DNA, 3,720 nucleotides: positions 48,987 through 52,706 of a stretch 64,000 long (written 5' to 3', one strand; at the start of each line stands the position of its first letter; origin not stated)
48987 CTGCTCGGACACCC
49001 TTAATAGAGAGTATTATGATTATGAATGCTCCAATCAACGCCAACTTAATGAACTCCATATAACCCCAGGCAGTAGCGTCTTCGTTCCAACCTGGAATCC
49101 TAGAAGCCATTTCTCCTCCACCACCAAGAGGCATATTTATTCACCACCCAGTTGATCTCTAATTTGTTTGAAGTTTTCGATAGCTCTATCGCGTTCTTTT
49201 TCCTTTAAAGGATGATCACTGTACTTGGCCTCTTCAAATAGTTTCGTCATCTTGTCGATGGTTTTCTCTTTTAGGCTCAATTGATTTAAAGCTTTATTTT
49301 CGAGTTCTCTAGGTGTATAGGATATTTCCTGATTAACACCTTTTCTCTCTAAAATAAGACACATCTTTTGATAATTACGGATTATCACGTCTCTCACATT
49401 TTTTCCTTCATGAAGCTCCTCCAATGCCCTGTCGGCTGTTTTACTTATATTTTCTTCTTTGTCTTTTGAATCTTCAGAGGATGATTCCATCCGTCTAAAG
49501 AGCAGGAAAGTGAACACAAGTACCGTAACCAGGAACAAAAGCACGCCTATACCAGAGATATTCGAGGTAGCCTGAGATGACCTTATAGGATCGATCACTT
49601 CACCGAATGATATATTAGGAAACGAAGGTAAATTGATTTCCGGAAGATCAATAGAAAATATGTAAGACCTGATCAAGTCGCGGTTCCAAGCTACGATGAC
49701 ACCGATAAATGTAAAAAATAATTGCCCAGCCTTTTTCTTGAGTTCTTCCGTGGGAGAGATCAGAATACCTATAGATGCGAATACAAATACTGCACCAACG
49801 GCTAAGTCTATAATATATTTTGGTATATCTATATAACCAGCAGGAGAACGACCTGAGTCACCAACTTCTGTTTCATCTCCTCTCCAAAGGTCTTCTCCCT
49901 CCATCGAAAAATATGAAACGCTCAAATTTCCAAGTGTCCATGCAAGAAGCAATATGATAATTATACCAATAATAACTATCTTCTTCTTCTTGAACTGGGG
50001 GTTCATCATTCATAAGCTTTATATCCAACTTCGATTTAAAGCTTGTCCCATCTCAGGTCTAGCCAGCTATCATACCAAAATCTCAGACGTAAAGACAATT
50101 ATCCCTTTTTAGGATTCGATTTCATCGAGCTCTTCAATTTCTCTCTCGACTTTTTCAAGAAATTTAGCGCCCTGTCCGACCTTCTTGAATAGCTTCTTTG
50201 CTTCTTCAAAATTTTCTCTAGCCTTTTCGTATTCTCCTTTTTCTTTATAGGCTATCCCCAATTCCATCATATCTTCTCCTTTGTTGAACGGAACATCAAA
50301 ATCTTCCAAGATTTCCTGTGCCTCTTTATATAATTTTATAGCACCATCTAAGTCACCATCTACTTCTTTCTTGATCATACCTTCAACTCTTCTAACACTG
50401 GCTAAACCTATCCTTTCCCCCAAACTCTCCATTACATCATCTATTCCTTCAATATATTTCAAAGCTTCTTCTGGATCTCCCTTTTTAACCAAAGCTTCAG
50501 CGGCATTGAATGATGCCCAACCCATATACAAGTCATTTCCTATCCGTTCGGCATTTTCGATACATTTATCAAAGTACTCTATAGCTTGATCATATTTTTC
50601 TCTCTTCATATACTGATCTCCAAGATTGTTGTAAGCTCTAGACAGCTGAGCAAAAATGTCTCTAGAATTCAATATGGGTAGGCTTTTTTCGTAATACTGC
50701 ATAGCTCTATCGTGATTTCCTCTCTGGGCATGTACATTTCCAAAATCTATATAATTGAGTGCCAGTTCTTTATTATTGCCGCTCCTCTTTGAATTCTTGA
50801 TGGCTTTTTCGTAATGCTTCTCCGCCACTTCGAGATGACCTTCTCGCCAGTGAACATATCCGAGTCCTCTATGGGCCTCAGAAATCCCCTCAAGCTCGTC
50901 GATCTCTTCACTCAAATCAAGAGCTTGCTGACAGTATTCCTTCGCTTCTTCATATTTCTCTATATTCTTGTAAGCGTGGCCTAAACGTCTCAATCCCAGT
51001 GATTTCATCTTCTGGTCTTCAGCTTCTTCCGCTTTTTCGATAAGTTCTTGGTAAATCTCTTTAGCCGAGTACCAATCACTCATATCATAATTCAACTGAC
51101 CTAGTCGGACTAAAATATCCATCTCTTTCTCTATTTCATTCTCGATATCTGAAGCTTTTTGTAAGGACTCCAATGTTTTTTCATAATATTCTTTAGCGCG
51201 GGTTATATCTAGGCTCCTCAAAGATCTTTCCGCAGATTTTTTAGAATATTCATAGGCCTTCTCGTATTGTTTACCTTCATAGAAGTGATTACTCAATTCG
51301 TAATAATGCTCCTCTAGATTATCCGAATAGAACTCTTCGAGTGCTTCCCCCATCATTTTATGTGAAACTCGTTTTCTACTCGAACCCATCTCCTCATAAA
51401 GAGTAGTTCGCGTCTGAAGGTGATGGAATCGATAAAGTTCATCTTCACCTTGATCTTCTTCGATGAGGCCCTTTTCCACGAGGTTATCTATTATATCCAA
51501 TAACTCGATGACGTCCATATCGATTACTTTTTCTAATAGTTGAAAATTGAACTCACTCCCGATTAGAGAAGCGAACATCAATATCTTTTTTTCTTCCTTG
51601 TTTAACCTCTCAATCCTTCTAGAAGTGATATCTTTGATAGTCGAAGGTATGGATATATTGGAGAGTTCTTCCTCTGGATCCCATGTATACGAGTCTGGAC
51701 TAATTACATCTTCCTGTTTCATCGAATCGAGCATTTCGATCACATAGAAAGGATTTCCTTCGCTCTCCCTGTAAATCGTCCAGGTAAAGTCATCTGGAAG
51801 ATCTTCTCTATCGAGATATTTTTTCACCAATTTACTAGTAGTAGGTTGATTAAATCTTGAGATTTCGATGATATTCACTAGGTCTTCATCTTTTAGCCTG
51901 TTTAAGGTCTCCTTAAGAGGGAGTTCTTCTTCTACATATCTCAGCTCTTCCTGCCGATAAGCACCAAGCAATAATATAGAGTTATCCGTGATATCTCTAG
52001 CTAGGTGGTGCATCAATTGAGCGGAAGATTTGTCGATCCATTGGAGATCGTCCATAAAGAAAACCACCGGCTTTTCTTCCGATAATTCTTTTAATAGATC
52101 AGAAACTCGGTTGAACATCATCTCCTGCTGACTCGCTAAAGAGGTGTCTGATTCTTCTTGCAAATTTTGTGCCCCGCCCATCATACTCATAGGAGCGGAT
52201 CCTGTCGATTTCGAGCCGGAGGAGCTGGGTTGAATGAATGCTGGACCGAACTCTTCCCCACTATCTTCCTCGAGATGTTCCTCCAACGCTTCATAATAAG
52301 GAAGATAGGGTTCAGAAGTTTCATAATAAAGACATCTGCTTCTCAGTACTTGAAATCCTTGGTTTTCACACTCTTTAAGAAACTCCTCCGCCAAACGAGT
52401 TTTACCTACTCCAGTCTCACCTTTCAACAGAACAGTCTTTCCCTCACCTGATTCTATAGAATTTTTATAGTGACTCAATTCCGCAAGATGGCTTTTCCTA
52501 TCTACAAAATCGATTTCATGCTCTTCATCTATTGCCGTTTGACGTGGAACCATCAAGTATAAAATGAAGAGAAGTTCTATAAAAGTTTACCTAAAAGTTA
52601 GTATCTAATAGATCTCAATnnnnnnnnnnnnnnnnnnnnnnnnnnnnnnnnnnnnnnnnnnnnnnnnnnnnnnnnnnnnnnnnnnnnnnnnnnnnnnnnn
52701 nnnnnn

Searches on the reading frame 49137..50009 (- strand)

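Call 7: search_protein_families(library=pfam, proteins=[window:49137-50009:-], max_evalue=0.001)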
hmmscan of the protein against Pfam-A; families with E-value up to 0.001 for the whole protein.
window:49137-50009:- (290 aa): 2 families
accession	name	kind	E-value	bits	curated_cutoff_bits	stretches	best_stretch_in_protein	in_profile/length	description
PF13559.11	DUF4129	-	1e-07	32.3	24.8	1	213-278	2-66/69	Domain of unknown function (DUF4129)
PF16883.10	DUF5080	-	0.00078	20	27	0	93-169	65-140/204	Domain of unknown function (DUF5080)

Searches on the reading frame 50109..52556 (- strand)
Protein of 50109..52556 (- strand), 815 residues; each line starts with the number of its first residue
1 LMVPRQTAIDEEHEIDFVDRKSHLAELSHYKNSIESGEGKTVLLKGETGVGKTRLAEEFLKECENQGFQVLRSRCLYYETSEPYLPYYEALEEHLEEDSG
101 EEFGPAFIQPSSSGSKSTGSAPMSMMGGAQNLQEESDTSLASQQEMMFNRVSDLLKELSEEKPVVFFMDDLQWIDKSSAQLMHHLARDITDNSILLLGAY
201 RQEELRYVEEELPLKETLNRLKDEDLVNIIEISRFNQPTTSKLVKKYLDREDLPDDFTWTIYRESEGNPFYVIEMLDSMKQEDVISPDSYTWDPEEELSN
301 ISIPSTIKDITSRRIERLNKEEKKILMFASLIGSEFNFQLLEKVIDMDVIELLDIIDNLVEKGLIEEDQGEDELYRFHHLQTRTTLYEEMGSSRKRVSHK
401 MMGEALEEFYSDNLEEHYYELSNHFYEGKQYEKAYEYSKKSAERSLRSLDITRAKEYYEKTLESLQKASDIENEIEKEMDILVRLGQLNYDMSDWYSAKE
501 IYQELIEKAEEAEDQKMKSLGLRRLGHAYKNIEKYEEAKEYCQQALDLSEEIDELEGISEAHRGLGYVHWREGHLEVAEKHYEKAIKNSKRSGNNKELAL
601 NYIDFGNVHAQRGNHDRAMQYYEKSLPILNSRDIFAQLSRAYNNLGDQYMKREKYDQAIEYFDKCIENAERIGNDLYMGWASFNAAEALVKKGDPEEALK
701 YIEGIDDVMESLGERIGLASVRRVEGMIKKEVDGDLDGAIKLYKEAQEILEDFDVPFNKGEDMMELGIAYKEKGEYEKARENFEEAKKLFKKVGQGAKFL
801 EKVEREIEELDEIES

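Call 56: search_protein_families(library=pfam, proteins=[window:50109-52556:-], max_evalue=0.001)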
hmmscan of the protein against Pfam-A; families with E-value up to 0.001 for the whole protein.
window:50109-52556:- (815 aa): 24 families
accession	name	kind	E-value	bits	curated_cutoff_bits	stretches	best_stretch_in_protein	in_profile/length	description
PF13424.12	TPR_12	-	1.3e-39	134.7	30.1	5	639-701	3-67/77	Tetratricopeptide repeat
PF07719.23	TPR_2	-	4.7e-32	107.9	27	4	640-668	2-30/34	Tetratricopeptide repeat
PF00515.34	TPR_1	-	1.1e-28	98.2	27.8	2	640-667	2-29/34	Tetratricopeptide repeat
PF13191.12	AAA_16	-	1.7e-24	87.6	32.6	1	17-195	2-165/167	AAA ATPase domain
PF13181.12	TPR_8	-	1.3e-22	78.4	25.7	2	524-550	6-32/34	Tetratricopeptide repeat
PF13374.12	TPR_10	-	3.7e-17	62.2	27.5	0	524-551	7-34/42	Tetratricopeptide repeat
PF13176.12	TPR_7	-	6.9e-16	57.4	27.9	0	641-667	1-27/36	Tetratricopeptide repeat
PF13432.12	TPR_16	-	3e-15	56.8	32.7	1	524-589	2-61/65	Tetratricopeptide repeat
PF13428.12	TPR_14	-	5.2e-15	54.9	23.5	0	560-590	2-32/44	Tetratricopeptide repeat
PF17874.7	TPR_MalT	-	5.7e-14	52.6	45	1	484-703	45-264/336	MalT-like TPR region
PF13174.12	TPR_6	-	3.8e-11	43.3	26.3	0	482-508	3-29/33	Tetratricopeptide repeat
PF14938.12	SNAP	-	2.5e-09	37.5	25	1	526-668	42-184/282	Soluble NSF attachment protein, SNAP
PF14559.12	TPR_19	-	1.8e-07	31.8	25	0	650-705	2-51/68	Tetratricopeptide repeat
PF13401.12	AAA_22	-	2.7e-07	31.4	27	1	41-194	7-118/130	AAA domain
PF01637.24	ATPase_2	-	3.7e-07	30.6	33.2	1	17-186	1-136/225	ATPase domain predominantly from Archaea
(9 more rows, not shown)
